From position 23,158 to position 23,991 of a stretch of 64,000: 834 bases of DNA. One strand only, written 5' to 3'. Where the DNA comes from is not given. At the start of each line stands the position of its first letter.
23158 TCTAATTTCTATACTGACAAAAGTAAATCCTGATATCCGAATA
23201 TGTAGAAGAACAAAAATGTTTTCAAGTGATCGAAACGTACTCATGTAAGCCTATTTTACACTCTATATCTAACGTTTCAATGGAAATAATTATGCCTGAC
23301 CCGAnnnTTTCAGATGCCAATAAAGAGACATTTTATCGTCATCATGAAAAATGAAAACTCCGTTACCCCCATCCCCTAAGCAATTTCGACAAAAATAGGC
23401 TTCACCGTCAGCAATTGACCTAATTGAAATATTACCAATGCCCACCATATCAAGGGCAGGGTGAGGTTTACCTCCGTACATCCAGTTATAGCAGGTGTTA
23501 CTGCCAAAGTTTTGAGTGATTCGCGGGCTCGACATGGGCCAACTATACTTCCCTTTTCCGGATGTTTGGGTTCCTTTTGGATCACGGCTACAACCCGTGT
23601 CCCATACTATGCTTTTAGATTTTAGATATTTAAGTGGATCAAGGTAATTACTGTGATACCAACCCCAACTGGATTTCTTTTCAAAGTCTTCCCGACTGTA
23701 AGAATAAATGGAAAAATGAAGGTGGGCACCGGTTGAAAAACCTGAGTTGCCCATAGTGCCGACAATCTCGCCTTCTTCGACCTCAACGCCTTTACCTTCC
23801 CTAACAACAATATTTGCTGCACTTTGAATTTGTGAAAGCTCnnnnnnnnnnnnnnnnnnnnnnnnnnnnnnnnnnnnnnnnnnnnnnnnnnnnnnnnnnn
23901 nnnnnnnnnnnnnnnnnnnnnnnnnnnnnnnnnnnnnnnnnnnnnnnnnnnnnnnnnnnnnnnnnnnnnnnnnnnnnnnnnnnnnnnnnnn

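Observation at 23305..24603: FtsEX-associated coiled-coil peptidase with a circularly permuted M23 catalytic domain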

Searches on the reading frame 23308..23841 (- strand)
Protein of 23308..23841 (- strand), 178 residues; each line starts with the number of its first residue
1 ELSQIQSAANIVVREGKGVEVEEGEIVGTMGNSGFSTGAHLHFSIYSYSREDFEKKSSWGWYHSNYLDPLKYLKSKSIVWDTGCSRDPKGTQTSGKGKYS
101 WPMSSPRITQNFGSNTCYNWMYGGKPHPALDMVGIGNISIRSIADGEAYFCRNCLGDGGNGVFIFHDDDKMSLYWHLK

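Call 15: search_protein_families(library=pfam, proteins=[window:23308-23823:-], max_evalue=1)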
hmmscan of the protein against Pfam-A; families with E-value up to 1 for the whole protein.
seq(172 aa): 3 families
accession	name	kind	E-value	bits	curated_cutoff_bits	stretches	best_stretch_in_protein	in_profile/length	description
PF01551.29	Peptidase_M23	-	1.7e-12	47.8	28.7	2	11-42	59-90/96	Peptidase family M23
PF22244.2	GCE_fung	-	0.043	14.1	27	1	30-88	61-122/231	Glucuronyl esterase, fungi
PF02493.26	MORN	-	0.11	12.9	22.5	0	88-97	11-20/23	MORN repeat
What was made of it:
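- Checked: The native order gives two stretches at 47.8 bits (call 15).
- The re-ordered sequence matches Pfam as a single stretch, profile 2-90 of 96 (call 15).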

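Call 19: find_related_loci(query=window:23308-23841:-, collection=genome_contigs, flank=5000)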
Query window:23308-23841:- (178 aa) in genome_contigs; peptide patterns used: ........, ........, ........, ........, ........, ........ (x = any residue, [..] = any of these).
302 stretches matched a pattern; 14 encode a relative of the query (tblastn E <= 1e-3); 14 distinct loci.
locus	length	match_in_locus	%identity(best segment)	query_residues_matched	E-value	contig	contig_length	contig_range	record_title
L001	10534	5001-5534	79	1-178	3e-104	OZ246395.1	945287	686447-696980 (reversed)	MAG: uncultured Candidatus Saccharibacteria bacterium isolate SRP292972_co1_112 genome assembly, chromosome: 1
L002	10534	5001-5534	75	1-178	2e-100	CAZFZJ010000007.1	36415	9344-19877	MAG TPA_asm: uncultured Candidatus Saccharibacteria bacterium isolate SRP290908_co2_230 genome assembly, contig: NODE_13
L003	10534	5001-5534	72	1-178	5e-97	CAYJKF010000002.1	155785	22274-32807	MAG TPA_asm: uncultured Candidatus Saccharibacteria bacterium isolate ERP124720_co1_172 genome assembly, contig: NODE_12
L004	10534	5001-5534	70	1-178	9e-93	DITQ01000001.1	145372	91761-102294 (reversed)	MAG TPA_asm: Candidatus Pacebacteria bacterium UBA6180 UBA6180_contig_62144, whole genome shotgun sequence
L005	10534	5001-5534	71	1-178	8e-92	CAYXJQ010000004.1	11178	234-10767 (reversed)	MAG TPA_asm: uncultured Pseudomonadales bacterium isolate SRP067234_co1_163 genome assembly, contig: k99_1097466, whole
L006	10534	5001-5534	69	1-178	7e-91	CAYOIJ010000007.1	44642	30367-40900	MAG TPA_asm: uncultured Pseudomonadales bacterium isolate binchicken_co45_383 genome assembly, contig: NODE_1082_length_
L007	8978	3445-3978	67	1-178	8e-91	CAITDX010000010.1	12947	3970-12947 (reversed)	uncultured bacterium isolate LaPlata_bin-3499 genome assembly, contig: bin-3499:10/85, whole genome shotgun sequence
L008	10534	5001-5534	67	1-178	2e-88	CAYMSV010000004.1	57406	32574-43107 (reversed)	MAG TPA_asm: uncultured Pseudomonadales bacterium isolate SRP241326_co1_55 genome assembly, contig: NODE_929_length_5740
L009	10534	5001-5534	67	1-178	4e-88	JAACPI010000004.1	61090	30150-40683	MAG: bacterium isolate CG_2015-02_35_19 CG_2015-02_curated_scaffold_238, whole genome shotgun sequence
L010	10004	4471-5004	65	1-178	5e-87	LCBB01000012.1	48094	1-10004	MAG: candidate division WWE3 bacterium GW2011_GWC2_41_23 UU55_C0012, whole genome shotgun sequence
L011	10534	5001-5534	68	1-178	6e-87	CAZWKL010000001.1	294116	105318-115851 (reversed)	MAG TPA_asm: uncultured Pseudomonadales bacterium isolate binchicken_co173_42 genome assembly, contig: NODE_26_length_29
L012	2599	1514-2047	67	1-178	1e-86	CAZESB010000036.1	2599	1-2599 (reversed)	MAG TPA_asm: uncultured Pseudomonadales bacterium isolate SRP193661_co1_63 genome assembly, contig: NODE_43548_length_25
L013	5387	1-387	71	50-178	1e-66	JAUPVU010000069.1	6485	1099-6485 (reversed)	MAG: Patescibacteria group bacterium isolate erpe_2018_sw_33hr_WHONDRS-SW48-000096_B_bin.51 scaffold_363672, whole genom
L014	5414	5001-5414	67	1-138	1e-59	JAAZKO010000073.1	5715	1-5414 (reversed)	MAG: Candidatus Paceibacterota bacterium isolate AS22ysBPME_311 200264_AS22, whole genome shotgun sequence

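Call 24: search_protein_representatives(protein=window:23308-23841:-)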
Query: 178 residues. Proteins with E-value up to 0.001 (for the whole library): 1967; up to 1e-10: 54; up to 1e-30: 16. The best 150 are listed.
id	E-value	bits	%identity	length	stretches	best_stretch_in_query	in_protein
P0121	2.5e-67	242.8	58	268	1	1-177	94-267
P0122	1.3e-54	201.3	52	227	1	1-177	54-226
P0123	3.9e-50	186.7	50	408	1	1-178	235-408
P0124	9.9e-50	185.4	56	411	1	1-177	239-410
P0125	1.0e-49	185.3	50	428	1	1-178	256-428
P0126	8.7e-49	182.3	53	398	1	1-177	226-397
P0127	2.5e-47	177.5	56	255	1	1-178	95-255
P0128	2.4e-46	174.3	72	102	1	79-178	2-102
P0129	1.9e-41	158.3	49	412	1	1-178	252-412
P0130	3.5e-41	157.5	47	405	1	1-177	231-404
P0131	1.3e-40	155.6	84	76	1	103-178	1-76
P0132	2.3e-38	148.3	50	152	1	23-177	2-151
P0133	7.4e-35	136.8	74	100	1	1-80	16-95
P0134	3.0e-33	131.6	46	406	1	1-177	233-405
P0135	5.7e-33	130.7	44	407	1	2-177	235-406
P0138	2.5e-29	118.8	44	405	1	19-177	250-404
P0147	8.8e-23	97.4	42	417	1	20-177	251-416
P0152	3.1e-17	79.3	39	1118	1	14-177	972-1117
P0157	3.0e-14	69.6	43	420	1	3-177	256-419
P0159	5.5e-14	68.8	45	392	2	94-178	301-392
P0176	1.4e-10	57.7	43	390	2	96-177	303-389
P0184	4.1e-10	56.1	41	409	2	5-46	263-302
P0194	1.4e-09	54.4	42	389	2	12-46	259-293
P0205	7.2e-09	52.1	37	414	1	9-177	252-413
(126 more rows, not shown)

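Call 34: list_cluster_members(proteins=[P0123, P0129, P0138, P0147, P0152, P0157, P0159, P0176, P0194, P0205])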
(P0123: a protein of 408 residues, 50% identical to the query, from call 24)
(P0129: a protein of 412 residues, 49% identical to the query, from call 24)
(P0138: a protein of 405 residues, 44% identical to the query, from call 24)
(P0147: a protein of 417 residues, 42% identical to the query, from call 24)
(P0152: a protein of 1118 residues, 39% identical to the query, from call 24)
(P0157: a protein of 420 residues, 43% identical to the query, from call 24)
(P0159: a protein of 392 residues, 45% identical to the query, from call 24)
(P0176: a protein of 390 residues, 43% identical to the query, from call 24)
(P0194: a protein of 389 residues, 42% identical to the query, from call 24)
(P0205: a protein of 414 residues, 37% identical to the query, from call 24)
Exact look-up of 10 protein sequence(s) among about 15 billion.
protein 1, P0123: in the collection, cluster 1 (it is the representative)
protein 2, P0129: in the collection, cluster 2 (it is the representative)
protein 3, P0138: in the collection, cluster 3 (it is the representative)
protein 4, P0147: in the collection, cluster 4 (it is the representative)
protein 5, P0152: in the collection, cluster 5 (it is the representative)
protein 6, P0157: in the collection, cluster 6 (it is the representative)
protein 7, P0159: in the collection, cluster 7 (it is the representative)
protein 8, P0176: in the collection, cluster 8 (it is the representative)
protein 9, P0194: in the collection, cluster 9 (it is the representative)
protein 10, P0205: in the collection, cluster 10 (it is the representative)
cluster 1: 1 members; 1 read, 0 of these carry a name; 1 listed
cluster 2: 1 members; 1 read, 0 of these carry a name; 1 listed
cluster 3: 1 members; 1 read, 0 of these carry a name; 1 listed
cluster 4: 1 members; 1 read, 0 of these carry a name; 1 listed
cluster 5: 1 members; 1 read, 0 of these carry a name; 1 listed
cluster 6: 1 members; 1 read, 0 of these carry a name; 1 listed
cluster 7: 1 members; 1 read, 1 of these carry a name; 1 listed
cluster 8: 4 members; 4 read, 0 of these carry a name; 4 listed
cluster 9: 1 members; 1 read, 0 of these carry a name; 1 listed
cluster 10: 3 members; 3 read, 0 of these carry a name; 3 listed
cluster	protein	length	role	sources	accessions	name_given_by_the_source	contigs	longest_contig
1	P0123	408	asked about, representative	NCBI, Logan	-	-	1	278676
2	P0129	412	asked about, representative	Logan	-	-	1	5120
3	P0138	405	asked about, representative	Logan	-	-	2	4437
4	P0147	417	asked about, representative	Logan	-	-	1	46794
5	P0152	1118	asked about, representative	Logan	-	-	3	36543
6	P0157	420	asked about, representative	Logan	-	-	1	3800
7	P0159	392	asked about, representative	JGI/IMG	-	septal ring factor EnvC (AmiA/AmiB activator)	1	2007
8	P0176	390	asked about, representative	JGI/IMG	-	-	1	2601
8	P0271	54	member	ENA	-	-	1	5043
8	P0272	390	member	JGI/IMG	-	-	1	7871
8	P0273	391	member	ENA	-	-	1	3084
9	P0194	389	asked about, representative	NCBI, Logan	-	-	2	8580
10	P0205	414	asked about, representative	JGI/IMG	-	-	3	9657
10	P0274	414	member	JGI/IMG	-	-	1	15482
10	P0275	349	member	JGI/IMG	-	-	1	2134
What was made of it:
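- Tried and rejected: Taxonomy of distant subfamilies through cluster members (call 34).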

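Call 37: predict_structure(alignment_id=A2)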
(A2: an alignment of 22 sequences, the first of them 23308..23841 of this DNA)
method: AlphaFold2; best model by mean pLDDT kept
length: 178 residues; sequences in the alignment: 22
mean_pLDDT: 84.8   pTM: 0.85
mean pLDDT of the five models: 84.8, 83.9, 82.7, 81.8, 80.9
residues with pLDDT >= 90: 89; 70-90: 61; 50-70: 27; < 50: 1
segments of 3 or more residues with pLDDT < 50: none
pLDDT, mean of each block of 10 residues (from residue 1): 52 68 95 79 92 71 88 96 90 96 94 81 83 89 95 75 91 92
secondary structure, 60 per line:
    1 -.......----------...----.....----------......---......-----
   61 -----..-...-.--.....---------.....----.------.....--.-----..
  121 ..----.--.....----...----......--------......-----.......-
elements in order: H2-8 E19-21 E26-30 E41-46 H50-55 E76-80 E90-94 E106-110 H119-122 E130-134 E139-141 E146-151 E160-165 E171-177
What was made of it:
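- On Peptidase M23 / LytM-type zinc endopeptidases: AlphaFold domain model has pTM 0.85 (call 37).
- AlphaFold of the domain alone gives pTM 0.85 and pLDDT 84.8, with strands at all canonical M23 strand positions (call 37). AlphaFold gives a confident compact single-chain domain (pTM 0.85, call 37).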

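Call 40: fold_search(model_id=the predicted structure, library=pdb)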
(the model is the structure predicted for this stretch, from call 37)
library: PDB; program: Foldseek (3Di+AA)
matches with E <= 10: 127; with E <= 0.001: 0
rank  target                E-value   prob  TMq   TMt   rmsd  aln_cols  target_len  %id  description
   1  7lft_A                2.2e+00  0.01  0.09  0.05  15.0       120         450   10  Cryo-EM structure of human Apo CNGA1 channel in K+/Ca2+ (released 2021-03-10)
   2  6u2k_B                2.5e+00  0.01  0.13  0.05  19.4       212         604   10  EM structure of MPEG-1 (L425K, alpha conformation) soluble pre-pore complex (released 2019-09-25)
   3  1erj_C                2.6e+00  0.03  0.18  0.11  11.3       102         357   14  CRYSTAL STRUCTURE OF THE C-TERMINAL WD40 DOMAIN OF TUP1 (released 2000-07-26)
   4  8skg_A                2.8e+00  0.01  0.11  0.06  23.3       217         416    7  CUS-3 Mature Virus Capsid (released 2025-02-19)
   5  1f3l                  3.0e+00  0.04  0.15  0.09  11.7        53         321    9  CRYSTAL STRUCTURE OF THE CONSERVED CORE OF PROTEIN ARGININE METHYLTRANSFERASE PRMT3 (released 2001-03-14)
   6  7lsr_A                3.0e+00  0.01  0.15  0.05  15.4       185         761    7  Ruminococcus bromii Amy12-D392A with maltoheptaose (released 2021-07-14)
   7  9ejo                  3.1e+00  0.03  0.17  0.10  12.1       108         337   12  Crystal structure of WDR91 in complex with XS381295 (released 2025-02-26)
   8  7uxc_C                3.1e+00  0.02  0.15  0.04  11.7        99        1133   11  cryo-EM structure of the mTORC1-TFEB-Rag-Ragulator complex with symmetry expansion (released 2022-11-30)
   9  8kb8_A                3.1e+00  0.02  0.15  0.09  15.5       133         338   13  Structure of the WDR91 WD40 domain complexed with Rab7 (released 2024-08-07)
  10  8hdt_G                3.3e+00  0.01  0.12  0.12  18.8       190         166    7  Cyanophage Pam3 capsid asymmetric unit (released 2023-01-18)
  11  1erj_A                3.7e+00  0.06  0.16  0.09  11.2        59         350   20  CRYSTAL STRUCTURE OF THE C-TERMINAL WD40 DOMAIN OF TUP1 (released 2000-07-26)
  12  4hmz_B                3.7e+00  0.02  0.17  0.16  10.8       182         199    9  Crystal Structure of ChmJ, a 3'-monoepimerase from Streptomyces bikiniensis in complex with dTDP-quinovose (released 2012-11-21)
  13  1b56                  3.7e+00  0.01  0.13  0.16  13.3        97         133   13  HUMAN RECOMBINANT EPIDERMAL FATTY ACID BINDING PROTEIN (released 1999-10-05)
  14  5n8q_C                3.7e+00  0.01  0.11  0.12  12.6        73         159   14  Structure of truncated Norcoclaurine Synthase from Thalictrum flavum (released 2017-09-27)
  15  8t55_A                3.9e+00  0.02  0.18  0.10  15.3       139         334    9  Co-crystal structure of the WD-repeat domain of human WDR91 in complex with MR46654 (released 2023-07-05)
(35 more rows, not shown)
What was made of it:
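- Tried and rejected: Foldseek, domain model against PDB (call 40).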

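Call 48: find_homologous_proteins(query=A3, max_evalue=1e-10)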
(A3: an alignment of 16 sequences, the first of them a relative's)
Query A3 (16 sequences) (389 aa, profile of the alignment): 279 proteins with E <= 1e-10 among 8000 candidates; the best 120 are listed.
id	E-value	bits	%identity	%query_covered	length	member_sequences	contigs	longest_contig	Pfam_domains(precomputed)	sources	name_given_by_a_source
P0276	8.0e-139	481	39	92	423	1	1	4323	PF01551.30,PF24568.2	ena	-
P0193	1.4e-134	467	100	100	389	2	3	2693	PF01551.30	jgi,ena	-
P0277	2.3e-125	437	81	100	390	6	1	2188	PF01551.30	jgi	jgi:septal ring factor EnvC (AmiA/AmiB activator)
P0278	3.7e-125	436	75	100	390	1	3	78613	PF01551.30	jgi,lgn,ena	-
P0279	9.1e-124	431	35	98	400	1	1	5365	PF01551.30,PF13863.12,PF24568.2,PF28019.1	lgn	-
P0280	1.0e-121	425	34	99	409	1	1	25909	PF01551.30,PF24568.2,PF24161.2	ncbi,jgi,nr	ncbi:peptidoglycan DD-metalloendopeptidase family protein [Patescibacteria group bacterium]|nr:pepti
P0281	1.8e-121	424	34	91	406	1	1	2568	PF01551.30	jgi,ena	-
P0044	6.6e-118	412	33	98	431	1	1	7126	PF01551.30,PF24161.2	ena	-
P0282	3.2e-115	403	33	100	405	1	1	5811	PF01551.30,PF28019.1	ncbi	-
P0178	7.2e-115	402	40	92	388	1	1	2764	PF01551.30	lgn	-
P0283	2.4e-113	397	34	98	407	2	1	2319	PF01551.30,PF24568.2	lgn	-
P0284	7.8e-111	389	31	98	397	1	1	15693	PF01551.30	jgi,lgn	jgi:septal ring factor EnvC (AmiA/AmiB activator)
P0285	1.1e-110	388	32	100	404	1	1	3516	PF01551.30,PF24568.2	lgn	-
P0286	1.1e-110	388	32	99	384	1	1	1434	PF01551.30,PF24568.2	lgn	-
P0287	1.9e-109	384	33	90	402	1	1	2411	PF01551.30,PF24568.2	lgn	-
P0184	1.1e-106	375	40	92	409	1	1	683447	PF01551.30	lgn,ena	-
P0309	1.5e-100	355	30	98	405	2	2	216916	PF01551.30,PF24568.2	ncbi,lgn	-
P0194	2.5e-96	341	31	99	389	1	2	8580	PF01551.30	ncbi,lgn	-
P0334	2.5e-54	203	23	91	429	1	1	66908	PF01551.30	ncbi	-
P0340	2.8e-47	180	27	90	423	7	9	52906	PF14932.12,PF01551.30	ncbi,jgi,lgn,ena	ncbi:MAG TPA: peptidoglycan DD-metalloendopeptidase family protein [Candidatus Paceibacterota bacter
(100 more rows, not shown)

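Call 50: find_encoding_contigs(protein=P0184, flank=5000, max_places=2)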
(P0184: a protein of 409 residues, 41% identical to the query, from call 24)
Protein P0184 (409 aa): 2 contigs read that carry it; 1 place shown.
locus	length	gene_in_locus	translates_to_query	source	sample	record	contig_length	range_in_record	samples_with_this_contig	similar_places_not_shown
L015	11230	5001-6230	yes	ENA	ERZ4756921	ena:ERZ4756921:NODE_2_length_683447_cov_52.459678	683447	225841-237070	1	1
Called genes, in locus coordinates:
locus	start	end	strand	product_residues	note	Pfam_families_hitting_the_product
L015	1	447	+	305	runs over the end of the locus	PF01715:IPPT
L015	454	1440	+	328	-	PF01594:AI-2E_transport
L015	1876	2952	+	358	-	PF02618:YceG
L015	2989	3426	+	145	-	-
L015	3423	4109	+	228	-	PF25199:nSTAND_NTPase5 (weak), PF00005:ABC_tran, PF02463:SMC_N (weak), PF20720:nSTAND3 (faint), PF01637:ATPase_2 (weak), PF13401:AAA_22 (faint), PF13304:AAA_21 (faint)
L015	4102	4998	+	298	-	PF18075:FtsX_ECD, PF02687:FtsX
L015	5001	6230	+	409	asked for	PF01551:Peptidase_M23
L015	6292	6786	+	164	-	-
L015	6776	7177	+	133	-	PF04892:VanZ-LLP1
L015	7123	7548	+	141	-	PF02367:TsaE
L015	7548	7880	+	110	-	-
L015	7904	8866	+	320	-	PF01073:3Beta_HSD, PF01370:Epimerase, PF02719:Polysacc_synt_2 (weak), PF04321:RmlD_sub_bind (weak), PF16363:GDP_Man_Dehyd, PF07993:NAD_binding_4 (weak)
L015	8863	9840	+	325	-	PF00535:Glycos_transf_2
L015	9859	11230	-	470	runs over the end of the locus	-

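Call 51: find_encoding_contigs(protein=P0309, flank=5000, max_places=2)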
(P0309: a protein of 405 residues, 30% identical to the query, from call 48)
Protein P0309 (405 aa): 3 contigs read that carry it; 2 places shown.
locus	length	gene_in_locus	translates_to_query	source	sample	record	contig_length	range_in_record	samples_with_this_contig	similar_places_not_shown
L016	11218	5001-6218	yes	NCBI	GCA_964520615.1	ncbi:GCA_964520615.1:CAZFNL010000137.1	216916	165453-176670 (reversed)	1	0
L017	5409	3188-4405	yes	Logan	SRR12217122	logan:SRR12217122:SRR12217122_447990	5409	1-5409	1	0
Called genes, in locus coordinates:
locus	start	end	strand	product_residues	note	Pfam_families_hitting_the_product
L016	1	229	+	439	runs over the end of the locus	PF02655:ATP-grasp_3 (weak)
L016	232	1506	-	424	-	PF01566:Nramp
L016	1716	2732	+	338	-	PF03462:PCRF, PF00472:RF-1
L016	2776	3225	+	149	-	-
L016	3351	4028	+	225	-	PF20720:nSTAND3 (faint), PF00005:ABC_tran, PF13304:AAA_21 (faint)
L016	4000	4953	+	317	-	PF18075:FtsX_ECD, PF02687:FtsX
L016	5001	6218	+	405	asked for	PF24568:CC_PcsB (weak), PF01551:Peptidase_M23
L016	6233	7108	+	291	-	-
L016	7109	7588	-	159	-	PF00583:Acetyltransf_1, PF13508:Acetyltransf_7 (weak)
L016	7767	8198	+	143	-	PF02367:TsaE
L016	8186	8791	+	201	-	PF01300:Sua5_yciO_yrdC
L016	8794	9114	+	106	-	PF00814:TsaD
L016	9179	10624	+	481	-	PF22148:Fervidolysin_NPro-like, PF00082:Peptidase_S8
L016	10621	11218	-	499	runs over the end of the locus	-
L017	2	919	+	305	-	?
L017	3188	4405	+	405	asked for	PF24568:CC_PcsB (weak), PF01551:Peptidase_M23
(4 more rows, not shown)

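Call 52: find_encoding_contigs(protein=P0280, flank=5000, max_places=2)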
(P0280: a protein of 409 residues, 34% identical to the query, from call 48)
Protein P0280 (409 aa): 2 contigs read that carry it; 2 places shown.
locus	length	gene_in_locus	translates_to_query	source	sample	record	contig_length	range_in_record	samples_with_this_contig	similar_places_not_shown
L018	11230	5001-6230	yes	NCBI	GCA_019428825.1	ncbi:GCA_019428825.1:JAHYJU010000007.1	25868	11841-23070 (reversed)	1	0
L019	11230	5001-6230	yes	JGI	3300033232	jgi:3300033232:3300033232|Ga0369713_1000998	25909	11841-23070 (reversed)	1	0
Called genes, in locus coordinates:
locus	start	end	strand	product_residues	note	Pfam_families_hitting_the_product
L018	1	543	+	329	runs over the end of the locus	PF01594:AI-2E_transport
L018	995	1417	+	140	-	-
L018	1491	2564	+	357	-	PF02618:YceG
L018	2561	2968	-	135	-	PF02577:BFN_dom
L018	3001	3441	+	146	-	-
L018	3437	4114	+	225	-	PF02463:SMC_N (weak), PF00005:ABC_tran, PF13304:AAA_21 (faint), PF13401:AAA_22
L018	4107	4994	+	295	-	PF18075:FtsX_ECD, PF02687:FtsX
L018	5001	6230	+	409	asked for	PF24161:CCDC39 (faint), PF24568:CC_PcsB (weak), PF01551:Peptidase_M23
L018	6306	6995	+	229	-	-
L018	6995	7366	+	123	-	PF04892:VanZ-LLP1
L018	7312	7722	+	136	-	PF02367:TsaE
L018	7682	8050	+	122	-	PF00814:TsaD (weak)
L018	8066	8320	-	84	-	-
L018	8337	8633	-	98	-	-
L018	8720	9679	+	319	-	PF01073:3Beta_HSD, PF01370:Epimerase, PF02719:Polysacc_synt_2, PF04321:RmlD_sub_bind, PF16363:GDP_Man_Dehyd, PF07993:NAD_binding_4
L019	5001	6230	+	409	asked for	PF24161:CCDC39 (faint), PF24568:CC_PcsB (weak), PF01551:Peptidase_M23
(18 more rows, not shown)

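Call 53: find_encoding_contigs(protein=P0340, flank=4000, max_places=1)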
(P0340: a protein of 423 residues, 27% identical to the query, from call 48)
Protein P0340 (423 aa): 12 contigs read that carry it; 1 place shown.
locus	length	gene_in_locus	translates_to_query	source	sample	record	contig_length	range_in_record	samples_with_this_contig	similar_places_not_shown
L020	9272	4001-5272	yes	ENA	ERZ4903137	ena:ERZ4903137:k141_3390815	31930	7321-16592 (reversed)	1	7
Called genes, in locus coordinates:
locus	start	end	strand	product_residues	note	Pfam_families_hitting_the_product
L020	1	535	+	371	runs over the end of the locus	PF01098:FTSW_RODA_SPOVE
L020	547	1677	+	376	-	PF03033:Glyco_transf_28, PF04101:Glyco_tran_28_C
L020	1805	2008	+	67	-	-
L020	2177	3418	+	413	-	PF00749:tRNA-synt_1c, PF19269:Anticodon_2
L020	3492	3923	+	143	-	-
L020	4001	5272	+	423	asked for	PF14932:HAUS-augmin3 (weak), PF01551:Peptidase_M23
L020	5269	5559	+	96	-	-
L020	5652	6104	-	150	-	-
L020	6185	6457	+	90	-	PF01016:Ribosomal_L27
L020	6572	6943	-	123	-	-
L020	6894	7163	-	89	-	-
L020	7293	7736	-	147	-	PF01281:Ribosomal_L9_N, PF03948:Ribosomal_L9_C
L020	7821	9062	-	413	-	PF00595:PDZ, PF13180:PDZ_2 (weak), PF17820:PDZ_6, PF03572:Peptidase_S41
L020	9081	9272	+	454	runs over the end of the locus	PF01406:tRNA-synt_1e, PF01921:tRNA-synt_1f (faint), PF09334:tRNA-synt_1g (weak), PF09190:DALR_2 (faint), PF23493:CysS_C (weak)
